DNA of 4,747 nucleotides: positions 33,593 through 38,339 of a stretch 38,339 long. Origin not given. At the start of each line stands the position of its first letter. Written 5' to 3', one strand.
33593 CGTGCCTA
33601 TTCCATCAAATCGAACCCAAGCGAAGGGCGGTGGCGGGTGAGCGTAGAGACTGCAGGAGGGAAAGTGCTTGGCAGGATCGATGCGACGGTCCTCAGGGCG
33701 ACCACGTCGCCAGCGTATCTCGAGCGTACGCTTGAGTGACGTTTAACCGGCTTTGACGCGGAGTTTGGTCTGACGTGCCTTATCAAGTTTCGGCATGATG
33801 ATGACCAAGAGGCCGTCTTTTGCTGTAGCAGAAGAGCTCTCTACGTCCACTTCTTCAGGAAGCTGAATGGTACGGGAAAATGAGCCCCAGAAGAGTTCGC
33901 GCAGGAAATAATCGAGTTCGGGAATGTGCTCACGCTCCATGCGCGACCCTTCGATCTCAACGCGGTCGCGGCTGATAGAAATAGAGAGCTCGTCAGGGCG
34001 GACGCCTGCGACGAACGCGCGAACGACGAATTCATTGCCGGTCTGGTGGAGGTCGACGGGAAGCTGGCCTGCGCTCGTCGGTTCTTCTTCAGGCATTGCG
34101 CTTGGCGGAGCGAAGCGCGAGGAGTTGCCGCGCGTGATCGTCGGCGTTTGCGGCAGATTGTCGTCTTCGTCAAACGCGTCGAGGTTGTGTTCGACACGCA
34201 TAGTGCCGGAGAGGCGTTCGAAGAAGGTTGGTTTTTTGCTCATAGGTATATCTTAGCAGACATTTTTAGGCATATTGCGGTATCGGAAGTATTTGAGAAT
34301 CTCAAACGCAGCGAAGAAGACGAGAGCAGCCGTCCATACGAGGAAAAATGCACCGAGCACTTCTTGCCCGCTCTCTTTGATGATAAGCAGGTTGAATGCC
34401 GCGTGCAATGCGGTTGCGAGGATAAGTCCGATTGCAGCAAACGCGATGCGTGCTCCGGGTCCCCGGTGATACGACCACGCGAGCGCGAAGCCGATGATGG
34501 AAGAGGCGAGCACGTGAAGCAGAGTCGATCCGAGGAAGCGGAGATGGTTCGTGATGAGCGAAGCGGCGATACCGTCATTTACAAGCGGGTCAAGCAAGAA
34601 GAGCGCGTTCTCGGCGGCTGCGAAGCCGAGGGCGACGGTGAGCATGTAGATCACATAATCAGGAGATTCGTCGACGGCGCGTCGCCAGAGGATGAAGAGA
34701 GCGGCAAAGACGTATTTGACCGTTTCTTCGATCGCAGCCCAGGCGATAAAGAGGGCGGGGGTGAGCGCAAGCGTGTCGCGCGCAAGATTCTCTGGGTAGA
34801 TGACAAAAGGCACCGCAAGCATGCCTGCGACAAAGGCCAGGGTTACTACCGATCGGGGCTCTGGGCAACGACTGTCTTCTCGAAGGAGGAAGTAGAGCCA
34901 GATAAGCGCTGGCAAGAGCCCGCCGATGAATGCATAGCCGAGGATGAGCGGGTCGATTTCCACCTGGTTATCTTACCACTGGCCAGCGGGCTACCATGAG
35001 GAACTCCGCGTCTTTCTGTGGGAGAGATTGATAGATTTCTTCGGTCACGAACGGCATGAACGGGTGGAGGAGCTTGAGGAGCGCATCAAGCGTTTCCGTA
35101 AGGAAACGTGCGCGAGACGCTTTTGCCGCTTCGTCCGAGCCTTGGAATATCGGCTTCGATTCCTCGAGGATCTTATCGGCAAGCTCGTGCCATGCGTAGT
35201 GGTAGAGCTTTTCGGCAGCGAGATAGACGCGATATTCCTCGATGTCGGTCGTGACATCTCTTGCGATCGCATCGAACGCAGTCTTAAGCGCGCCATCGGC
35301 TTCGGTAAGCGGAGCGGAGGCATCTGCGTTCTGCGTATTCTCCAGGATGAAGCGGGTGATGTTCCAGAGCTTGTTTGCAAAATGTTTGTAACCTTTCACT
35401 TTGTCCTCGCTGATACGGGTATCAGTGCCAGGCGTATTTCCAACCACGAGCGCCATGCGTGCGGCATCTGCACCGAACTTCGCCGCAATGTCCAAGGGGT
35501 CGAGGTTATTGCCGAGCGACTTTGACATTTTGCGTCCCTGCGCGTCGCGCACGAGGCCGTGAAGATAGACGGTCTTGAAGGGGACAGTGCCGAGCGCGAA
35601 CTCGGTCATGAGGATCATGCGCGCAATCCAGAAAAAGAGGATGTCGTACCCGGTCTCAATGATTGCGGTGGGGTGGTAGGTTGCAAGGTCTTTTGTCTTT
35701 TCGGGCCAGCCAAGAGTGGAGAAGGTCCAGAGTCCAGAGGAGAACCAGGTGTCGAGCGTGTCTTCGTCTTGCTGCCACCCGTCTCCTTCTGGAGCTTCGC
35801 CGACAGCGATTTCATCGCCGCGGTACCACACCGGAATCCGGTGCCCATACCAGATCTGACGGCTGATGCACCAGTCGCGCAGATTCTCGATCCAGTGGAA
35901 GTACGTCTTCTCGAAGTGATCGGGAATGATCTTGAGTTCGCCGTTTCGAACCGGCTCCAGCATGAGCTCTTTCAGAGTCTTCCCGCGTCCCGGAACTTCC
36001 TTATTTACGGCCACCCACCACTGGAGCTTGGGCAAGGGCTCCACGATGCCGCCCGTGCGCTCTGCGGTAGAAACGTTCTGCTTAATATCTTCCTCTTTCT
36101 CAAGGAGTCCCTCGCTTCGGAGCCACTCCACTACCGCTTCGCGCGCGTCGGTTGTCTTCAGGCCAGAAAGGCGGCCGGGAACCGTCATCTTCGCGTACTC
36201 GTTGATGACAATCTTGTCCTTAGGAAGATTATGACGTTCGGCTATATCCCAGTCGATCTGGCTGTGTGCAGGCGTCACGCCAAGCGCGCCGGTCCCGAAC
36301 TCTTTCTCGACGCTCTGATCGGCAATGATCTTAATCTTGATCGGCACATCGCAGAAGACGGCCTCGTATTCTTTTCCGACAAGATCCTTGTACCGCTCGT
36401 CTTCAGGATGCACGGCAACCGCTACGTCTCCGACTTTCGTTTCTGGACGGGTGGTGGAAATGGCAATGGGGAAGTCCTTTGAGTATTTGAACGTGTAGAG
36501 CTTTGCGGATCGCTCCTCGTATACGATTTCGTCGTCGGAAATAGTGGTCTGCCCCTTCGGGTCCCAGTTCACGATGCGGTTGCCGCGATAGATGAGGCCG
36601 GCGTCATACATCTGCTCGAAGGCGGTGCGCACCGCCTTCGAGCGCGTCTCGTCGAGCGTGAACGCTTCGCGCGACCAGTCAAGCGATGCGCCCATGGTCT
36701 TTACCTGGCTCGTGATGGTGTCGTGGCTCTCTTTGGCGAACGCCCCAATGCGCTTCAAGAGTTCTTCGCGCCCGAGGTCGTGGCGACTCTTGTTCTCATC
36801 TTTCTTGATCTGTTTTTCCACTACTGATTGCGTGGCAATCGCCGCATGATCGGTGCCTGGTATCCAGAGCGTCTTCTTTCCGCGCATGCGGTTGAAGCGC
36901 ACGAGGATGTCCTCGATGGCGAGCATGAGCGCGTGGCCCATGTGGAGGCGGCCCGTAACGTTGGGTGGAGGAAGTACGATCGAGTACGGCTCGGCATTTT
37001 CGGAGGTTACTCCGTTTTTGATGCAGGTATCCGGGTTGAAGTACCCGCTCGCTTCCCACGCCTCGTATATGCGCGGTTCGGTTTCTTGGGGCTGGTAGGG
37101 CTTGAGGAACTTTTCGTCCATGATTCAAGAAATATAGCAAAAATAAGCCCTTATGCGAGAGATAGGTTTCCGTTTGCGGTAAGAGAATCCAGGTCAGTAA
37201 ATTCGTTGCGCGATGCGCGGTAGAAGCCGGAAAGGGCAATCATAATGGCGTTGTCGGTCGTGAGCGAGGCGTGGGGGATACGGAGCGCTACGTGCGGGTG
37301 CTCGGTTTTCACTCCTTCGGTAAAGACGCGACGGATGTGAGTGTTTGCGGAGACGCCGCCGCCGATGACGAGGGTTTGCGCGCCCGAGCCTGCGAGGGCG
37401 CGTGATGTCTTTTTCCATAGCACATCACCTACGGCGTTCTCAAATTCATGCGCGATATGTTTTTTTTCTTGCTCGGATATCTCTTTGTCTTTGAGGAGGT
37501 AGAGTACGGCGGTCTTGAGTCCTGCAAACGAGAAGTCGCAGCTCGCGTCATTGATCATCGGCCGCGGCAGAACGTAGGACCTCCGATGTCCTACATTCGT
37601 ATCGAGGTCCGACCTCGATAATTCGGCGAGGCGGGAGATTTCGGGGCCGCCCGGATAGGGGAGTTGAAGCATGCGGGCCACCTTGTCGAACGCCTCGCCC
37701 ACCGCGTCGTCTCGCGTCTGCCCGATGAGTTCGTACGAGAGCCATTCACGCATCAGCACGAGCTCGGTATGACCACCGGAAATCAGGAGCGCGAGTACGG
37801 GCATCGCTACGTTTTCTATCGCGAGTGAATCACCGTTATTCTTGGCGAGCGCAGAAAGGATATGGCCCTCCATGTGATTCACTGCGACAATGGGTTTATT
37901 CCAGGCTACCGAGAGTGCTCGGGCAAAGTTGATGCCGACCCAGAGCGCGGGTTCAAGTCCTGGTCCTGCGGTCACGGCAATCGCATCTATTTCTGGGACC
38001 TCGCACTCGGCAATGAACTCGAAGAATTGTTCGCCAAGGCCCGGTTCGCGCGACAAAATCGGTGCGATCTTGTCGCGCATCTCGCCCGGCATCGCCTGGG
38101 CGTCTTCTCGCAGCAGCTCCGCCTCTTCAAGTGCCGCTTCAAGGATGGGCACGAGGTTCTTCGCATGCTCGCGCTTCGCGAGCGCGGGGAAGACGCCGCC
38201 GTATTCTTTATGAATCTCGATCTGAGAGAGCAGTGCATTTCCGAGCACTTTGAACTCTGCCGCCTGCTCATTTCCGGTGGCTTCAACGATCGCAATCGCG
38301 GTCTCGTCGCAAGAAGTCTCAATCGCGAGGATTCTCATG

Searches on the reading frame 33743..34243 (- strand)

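Call 66: search_protein_families(library=pfam, proteins=[window:33743-34243:-], max_evalue=0.001)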
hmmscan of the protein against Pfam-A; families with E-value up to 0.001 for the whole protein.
window:33743-34243:- (166 aa): 1 family
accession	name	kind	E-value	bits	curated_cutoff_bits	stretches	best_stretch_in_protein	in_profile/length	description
PF00011.27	HSP20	-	3.4e-16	59.6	20.8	1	66-160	3-95/102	Hsp20/alpha crystallin family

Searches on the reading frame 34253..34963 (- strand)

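Call 66: search_protein_families(library=pfam, proteins=[window:34253-34963:-], max_evalue=0.001)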
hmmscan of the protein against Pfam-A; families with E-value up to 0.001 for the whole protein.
window:34253-34963:- (236 aa): 1 family
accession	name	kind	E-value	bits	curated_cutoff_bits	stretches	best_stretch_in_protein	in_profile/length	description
PF13367.11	PrsW-protease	-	6.7e-24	85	23.5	1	35-215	1-192/196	PrsW family intramembrane metalloprotease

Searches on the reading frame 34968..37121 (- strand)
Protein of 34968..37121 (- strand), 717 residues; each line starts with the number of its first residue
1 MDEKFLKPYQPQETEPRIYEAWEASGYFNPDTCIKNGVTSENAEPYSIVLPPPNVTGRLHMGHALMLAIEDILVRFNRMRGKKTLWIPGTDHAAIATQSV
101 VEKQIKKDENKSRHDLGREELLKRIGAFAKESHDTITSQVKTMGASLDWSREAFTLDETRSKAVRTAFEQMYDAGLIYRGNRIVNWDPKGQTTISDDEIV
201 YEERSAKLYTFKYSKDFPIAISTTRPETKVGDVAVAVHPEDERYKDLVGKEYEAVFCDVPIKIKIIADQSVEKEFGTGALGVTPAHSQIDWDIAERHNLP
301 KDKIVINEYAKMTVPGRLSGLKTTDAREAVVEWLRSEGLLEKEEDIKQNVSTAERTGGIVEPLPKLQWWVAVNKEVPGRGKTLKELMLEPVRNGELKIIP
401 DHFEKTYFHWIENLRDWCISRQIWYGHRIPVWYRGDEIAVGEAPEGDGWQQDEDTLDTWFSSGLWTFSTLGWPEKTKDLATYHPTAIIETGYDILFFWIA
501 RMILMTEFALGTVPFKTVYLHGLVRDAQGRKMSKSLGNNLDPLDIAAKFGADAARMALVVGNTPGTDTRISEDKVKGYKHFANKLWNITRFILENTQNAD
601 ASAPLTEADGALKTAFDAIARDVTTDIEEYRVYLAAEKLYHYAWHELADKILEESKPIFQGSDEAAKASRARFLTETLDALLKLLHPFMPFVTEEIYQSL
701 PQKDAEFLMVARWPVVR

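Call 22: search_protein_families(library=pfam, proteins=[window:34968-37121:-], max_evalue=0.01)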
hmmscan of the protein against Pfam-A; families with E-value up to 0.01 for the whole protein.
window:34968-37121:- (717 aa): 5 families
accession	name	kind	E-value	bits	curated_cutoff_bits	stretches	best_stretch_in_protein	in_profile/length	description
PF00133.28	tRNA-synt_1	-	1.9e-128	429.2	22.7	2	18-437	2-251/414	tRNA synthetases class I (I, L, M and V)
PF08264.19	Anticodon_1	-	8.5e-24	84.5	25.1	1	615-715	7-106/148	Anticodon-binding domain of tRNA ligase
PF09334.17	tRNA-synt_1g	-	3.6e-17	62.7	20.1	2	53-199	8-135/391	tRNA synthetases class I (M)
PF13603.12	tRNA-synt_1_2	-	3.4e-05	23.8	25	1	262-311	97-146/185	Leucyl-tRNA synthetase, editing domain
PF01406.26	tRNA-synt_1e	-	0.0033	17.3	27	0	491-559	214-281/301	tRNA synthetases class I (C) catalytic domain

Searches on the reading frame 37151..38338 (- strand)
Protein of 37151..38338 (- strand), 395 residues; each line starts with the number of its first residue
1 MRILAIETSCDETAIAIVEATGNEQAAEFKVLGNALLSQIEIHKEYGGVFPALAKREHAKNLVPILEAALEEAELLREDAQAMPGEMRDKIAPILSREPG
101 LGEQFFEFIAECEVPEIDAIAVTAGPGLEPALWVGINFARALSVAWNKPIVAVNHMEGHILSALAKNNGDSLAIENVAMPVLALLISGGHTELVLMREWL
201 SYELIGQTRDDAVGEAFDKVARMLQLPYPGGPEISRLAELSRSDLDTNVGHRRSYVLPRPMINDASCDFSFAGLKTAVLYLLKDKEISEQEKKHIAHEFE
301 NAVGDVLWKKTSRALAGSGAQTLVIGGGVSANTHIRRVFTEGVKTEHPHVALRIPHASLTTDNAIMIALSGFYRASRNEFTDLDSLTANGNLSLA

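Call 22: search_protein_families(library=pfam, proteins=[window:37151-38338:-], max_evalue=0.01)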
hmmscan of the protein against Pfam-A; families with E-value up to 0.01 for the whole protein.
window:37151-38338:- (395 aa): 2 families
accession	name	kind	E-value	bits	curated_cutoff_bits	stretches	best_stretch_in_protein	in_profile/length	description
PF00814.31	TsaD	-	4.5e-78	263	24.8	2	110-368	44-263/264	tRNA N6-adenosine threonylcarbamoyltransferase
PF22521.2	HypF_C_2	-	0.00025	21.3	27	1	280-351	155-225/241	Carbamoyltransferase, Kae1-like Domain, second subdomain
